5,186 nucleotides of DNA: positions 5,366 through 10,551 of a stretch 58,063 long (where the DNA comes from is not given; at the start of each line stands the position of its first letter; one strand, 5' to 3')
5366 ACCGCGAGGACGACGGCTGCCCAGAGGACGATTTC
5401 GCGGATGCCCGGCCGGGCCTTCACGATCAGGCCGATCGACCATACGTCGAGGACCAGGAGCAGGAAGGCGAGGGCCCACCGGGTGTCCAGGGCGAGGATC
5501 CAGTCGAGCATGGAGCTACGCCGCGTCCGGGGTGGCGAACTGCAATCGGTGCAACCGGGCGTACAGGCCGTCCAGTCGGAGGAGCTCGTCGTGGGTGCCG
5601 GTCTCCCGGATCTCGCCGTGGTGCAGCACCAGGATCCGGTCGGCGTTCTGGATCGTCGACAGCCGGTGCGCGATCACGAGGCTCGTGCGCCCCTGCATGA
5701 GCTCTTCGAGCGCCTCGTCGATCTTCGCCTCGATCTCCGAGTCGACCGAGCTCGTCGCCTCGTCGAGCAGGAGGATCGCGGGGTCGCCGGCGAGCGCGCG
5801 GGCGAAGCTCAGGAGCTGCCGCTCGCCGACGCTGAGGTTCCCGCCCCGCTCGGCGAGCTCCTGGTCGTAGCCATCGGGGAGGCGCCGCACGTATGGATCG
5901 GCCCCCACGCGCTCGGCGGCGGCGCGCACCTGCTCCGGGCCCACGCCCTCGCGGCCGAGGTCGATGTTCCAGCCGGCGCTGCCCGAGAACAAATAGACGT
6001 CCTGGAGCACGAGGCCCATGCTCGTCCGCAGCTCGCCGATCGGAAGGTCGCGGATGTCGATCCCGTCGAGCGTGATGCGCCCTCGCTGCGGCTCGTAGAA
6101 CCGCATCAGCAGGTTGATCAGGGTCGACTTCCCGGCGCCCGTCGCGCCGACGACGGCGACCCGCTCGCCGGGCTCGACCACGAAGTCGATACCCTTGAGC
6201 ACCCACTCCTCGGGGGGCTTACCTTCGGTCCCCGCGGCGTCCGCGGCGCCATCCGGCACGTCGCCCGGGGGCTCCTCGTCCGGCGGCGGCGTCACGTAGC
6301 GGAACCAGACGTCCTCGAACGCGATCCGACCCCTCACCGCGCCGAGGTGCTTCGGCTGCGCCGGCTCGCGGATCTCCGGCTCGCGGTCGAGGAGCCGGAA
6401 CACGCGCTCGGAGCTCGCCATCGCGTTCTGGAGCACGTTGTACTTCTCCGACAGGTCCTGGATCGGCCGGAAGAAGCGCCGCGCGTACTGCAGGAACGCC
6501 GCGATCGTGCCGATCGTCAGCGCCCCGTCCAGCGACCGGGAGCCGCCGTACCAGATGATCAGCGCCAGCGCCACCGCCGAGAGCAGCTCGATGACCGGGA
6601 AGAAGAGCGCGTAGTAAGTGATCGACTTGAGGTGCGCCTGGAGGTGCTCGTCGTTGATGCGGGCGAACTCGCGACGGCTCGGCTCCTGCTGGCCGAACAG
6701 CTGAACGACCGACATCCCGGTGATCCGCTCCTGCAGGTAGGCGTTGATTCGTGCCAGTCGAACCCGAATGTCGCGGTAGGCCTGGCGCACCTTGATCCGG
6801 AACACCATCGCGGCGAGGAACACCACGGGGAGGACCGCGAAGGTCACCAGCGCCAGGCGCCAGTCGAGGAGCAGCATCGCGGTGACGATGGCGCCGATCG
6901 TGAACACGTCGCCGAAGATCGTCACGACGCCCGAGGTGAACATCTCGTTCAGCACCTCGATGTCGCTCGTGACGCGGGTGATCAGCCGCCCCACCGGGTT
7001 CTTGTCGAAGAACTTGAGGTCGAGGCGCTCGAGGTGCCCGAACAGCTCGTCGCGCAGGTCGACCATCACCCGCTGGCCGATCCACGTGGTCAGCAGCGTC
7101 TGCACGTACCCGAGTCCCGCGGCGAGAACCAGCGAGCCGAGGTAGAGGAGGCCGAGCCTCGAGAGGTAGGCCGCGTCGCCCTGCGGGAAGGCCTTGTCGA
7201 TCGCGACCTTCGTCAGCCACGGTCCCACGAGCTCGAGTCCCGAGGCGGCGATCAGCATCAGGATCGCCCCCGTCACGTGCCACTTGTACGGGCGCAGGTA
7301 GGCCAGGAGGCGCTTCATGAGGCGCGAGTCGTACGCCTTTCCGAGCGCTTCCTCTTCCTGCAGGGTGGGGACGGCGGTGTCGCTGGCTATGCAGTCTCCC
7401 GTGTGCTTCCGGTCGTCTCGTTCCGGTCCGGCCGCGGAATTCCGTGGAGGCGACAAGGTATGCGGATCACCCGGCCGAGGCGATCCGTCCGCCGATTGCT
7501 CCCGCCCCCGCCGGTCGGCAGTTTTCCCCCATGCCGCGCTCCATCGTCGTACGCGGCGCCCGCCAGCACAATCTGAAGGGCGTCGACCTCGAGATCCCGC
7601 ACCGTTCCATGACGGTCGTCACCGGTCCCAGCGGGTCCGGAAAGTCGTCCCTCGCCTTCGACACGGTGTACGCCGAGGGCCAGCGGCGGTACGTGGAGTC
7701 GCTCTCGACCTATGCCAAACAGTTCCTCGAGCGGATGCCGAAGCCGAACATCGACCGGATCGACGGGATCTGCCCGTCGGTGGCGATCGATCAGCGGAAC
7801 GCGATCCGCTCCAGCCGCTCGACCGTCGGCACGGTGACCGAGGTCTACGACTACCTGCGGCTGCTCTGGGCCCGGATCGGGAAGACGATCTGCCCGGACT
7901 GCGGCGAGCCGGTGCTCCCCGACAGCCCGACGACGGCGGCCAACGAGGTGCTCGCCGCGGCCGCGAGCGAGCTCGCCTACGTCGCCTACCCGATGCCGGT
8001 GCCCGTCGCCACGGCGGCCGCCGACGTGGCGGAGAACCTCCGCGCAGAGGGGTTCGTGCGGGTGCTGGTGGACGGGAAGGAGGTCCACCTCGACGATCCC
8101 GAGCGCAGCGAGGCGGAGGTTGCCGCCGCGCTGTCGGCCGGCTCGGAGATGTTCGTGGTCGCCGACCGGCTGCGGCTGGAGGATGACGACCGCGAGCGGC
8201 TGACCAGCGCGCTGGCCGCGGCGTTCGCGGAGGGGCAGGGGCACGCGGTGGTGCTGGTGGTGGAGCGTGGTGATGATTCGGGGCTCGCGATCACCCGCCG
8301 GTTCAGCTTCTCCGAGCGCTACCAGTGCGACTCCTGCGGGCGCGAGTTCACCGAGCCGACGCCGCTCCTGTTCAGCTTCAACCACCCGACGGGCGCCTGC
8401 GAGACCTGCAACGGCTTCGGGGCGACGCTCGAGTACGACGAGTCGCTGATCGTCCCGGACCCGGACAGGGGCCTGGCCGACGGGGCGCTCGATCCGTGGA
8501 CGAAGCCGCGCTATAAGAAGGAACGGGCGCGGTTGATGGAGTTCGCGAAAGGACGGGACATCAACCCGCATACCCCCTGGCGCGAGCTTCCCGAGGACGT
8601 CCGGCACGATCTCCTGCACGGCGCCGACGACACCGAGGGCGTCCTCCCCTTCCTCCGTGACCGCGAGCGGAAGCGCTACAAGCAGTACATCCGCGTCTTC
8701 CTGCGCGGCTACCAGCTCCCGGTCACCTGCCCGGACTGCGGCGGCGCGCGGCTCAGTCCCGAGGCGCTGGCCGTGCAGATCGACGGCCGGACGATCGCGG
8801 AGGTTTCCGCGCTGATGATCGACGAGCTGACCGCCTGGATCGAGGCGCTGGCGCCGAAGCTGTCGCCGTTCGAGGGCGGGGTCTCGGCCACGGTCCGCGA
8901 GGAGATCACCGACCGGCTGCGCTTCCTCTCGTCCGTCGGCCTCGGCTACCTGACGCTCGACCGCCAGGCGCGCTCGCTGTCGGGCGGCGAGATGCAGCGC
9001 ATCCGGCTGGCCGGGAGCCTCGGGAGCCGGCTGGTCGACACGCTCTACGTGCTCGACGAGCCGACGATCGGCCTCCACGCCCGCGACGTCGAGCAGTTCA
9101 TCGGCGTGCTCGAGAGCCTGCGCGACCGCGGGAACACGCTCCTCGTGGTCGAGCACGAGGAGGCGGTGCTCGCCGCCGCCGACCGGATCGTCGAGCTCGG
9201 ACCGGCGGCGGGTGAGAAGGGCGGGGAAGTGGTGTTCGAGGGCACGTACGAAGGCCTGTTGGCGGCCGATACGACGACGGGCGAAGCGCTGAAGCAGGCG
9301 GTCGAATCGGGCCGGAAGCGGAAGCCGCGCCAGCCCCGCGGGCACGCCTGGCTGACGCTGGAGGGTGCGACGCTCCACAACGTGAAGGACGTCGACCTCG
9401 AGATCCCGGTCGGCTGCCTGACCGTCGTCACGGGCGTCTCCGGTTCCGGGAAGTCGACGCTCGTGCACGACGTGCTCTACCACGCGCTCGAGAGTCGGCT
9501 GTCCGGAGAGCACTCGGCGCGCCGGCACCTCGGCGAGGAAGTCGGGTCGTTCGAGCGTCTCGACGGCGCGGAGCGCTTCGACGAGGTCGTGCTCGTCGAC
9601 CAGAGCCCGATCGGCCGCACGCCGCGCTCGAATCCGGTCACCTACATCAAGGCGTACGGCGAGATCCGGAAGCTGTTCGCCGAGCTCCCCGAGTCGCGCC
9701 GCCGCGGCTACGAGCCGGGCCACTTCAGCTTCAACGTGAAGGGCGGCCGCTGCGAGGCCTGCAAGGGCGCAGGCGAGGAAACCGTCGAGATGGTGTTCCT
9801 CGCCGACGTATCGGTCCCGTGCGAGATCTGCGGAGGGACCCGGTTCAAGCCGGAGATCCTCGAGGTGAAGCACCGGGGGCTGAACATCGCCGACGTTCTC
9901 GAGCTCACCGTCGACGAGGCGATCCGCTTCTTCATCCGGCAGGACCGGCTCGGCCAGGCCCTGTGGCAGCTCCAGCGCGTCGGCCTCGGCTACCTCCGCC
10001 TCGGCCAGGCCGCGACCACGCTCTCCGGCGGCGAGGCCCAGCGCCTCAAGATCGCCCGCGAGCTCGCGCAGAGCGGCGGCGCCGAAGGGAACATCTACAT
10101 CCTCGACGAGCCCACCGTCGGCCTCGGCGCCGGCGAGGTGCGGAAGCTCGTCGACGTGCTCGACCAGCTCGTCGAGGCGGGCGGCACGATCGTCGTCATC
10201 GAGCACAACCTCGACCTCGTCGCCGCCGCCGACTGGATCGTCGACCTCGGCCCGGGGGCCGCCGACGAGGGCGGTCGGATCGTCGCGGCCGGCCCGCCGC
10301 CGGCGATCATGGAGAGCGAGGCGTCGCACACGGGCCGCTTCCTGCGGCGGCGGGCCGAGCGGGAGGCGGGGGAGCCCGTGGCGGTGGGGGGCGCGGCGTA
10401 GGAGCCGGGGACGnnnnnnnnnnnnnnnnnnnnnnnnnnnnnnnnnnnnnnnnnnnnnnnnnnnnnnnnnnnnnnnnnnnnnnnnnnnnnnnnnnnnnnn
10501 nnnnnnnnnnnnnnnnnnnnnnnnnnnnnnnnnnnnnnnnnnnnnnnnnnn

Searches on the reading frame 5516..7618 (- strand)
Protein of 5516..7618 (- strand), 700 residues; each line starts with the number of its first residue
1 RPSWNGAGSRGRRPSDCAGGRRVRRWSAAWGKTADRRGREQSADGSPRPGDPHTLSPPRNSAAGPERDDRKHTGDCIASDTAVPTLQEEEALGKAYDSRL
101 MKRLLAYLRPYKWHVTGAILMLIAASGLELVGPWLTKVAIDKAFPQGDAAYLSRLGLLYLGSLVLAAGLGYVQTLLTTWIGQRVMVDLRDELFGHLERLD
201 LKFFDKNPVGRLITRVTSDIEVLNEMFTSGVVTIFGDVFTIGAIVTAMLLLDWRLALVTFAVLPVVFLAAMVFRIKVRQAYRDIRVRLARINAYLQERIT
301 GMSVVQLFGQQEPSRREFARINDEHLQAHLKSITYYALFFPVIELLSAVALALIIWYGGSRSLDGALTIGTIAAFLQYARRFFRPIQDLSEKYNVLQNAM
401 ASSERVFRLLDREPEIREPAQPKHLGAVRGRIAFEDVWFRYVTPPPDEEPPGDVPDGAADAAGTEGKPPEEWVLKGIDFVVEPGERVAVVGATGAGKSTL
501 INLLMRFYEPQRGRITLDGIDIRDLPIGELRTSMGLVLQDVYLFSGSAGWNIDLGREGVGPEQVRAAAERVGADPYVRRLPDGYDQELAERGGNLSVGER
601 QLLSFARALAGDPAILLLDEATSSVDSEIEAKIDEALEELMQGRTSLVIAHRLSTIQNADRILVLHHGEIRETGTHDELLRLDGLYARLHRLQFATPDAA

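Call 18: search_protein_families(library=pfam, proteins=[window:5516-7618:-], max_evalue=0.001)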
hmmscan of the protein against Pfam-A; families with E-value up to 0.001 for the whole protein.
window:5516-7618:- (700 aa): 5 families
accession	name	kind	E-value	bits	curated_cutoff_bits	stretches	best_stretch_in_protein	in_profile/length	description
PF00664.28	ABC_membrane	-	5.2e-58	197.3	28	1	118-385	4-273/274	ABC transporter transmembrane region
PF00005.33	ABC_tran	-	4.2e-28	99.1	25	1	474-623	1-137/137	ABC transporter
PF02463.25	SMC_N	-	0.00019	21.4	40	0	594-665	136-211/220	RecF/RecN/SMC N terminal domain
PF13481.12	AAA_25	-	0.00061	19.9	27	0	463-504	15-53/195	AAA domain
PF13401.12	AAA_22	-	0.00071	20.3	27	0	487-640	8-104/130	AAA domain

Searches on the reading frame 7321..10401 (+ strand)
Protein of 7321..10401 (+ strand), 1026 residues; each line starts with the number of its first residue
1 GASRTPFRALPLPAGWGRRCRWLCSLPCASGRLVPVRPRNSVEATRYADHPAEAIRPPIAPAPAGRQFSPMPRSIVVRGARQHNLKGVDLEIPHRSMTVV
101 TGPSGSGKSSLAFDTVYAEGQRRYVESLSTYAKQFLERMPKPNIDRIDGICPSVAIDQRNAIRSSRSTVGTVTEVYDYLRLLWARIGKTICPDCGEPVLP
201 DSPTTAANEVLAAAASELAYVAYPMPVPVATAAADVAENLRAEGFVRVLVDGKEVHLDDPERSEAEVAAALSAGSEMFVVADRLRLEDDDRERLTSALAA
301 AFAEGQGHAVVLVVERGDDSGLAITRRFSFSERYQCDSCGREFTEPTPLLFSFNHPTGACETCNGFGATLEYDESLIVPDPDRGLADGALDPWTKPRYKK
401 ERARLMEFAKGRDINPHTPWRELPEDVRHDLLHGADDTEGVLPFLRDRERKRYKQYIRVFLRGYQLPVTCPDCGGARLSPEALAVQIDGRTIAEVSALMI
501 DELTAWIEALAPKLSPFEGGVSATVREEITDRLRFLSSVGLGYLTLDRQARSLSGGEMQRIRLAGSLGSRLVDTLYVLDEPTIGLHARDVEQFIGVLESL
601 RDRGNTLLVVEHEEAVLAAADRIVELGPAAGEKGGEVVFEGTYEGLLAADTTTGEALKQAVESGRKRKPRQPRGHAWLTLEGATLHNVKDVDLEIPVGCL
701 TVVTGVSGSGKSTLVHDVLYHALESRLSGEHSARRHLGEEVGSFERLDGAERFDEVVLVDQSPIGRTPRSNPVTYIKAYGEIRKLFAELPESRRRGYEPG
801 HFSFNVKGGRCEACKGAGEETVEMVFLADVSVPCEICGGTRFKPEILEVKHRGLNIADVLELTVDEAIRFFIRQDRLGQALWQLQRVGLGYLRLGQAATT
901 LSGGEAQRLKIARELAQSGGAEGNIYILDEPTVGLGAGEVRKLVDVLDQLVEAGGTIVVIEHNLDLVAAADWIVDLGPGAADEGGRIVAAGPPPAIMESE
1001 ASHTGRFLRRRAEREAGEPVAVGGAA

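Call 18: search_protein_families(library=pfam, proteins=[window:7321-10401:+], max_evalue=0.001)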
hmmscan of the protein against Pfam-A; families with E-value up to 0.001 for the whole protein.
window:7321-10401:+ (1026 aa): 17 families
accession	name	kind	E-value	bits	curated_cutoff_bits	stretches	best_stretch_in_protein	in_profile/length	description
PF00005.33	ABC_tran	-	1e-22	81.7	25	1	862-932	74-136/137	ABC transporter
PF17755.6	UvrA_DNA-bind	-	3.4e-15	56.7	23.2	1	373-455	1-83/110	UvrA DNA-binding domain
PF17760.6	UvrA_inter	-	2.9e-11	43.6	23.3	1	204-314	4-108/109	UvrA interaction domain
PF02463.25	SMC_N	-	4.8e-11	43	40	0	76-112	6-41/220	RecF/RecN/SMC N terminal domain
PF13304.12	AAA_21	-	1.9e-09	38.4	27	0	558-610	242-296/304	AAA domain, putative AbiEii toxin, Type IV TA system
PF13555.12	AAA_29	-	2.4e-09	37.3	27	0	85-111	12-38/61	P-loop containing region of AAA domain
PF13191.12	AAA_16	-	4.9e-09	37.3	32.6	0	699-730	25-59/167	AAA ATPase domain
PF14258.12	DUF4350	-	9.9e-08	32.9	30.4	0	913-1014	28-119/181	Domain of unknown function (DUF4350)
PF20703.3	nSTAND1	-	4.8e-07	30.2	27.1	0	88-112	26-50/379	Novel STAND NTPase 1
PF13671.12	AAA_33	-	1.7e-05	25.5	27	0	700-740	1-41/143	AAA domain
PF13401.12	AAA_22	-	4.2e-05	24.3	27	0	94-112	4-22/130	AAA domain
PF03193.22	RsgA_GTPase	-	5.3e-05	23.6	30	0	678-720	87-128/174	RsgA GTPase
PF13481.12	AAA_25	-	6.9e-05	23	27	0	695-724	30-59/195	AAA domain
PF13476.12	AAA_23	-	0.00015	22.9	27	0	75-111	2-35/201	AAA domain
PF00684.25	DnaJ_CXXCXGXG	-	0.00015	22.4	32.7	0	810-840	17-50/65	DnaJ central domain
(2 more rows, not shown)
